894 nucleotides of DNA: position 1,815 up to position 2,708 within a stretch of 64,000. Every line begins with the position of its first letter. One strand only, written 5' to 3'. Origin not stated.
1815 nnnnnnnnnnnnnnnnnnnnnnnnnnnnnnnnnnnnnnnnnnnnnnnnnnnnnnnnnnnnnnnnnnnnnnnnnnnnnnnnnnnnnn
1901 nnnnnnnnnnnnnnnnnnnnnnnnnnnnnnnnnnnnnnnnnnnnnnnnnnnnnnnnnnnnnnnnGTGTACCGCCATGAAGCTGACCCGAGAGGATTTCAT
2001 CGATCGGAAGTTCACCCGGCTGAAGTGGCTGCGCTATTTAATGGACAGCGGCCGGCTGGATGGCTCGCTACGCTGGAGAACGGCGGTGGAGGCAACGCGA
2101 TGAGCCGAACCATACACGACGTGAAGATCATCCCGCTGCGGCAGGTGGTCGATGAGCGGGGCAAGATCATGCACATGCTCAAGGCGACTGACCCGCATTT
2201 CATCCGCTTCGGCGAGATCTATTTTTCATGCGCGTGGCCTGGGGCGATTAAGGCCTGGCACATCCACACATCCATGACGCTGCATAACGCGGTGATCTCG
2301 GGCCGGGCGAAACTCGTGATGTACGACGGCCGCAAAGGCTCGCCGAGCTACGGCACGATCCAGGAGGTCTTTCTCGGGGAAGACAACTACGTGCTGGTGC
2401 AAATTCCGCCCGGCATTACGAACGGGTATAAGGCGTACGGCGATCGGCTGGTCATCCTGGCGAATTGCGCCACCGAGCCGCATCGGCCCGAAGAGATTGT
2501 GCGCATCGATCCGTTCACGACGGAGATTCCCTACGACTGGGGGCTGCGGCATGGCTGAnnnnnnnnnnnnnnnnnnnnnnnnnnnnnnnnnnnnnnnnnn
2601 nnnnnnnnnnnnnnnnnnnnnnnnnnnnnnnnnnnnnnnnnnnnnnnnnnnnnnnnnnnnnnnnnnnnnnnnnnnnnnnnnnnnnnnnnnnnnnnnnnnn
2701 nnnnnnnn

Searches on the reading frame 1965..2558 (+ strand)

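Call 14: search_protein_families(library=pfam, max_evalue=0.00001, proteins=[window:1965-2558:+])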
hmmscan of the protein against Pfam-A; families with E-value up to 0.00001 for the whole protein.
window:1965-2558:+ (197 aa): 1 family
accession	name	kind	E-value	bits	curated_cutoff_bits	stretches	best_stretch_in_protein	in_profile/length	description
PF00908.23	dTDP_sugar_isom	-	1.5e-11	44.7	27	1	49-192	3-152/168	dTDP-4-dehydrorhamnose 3,5-epimerase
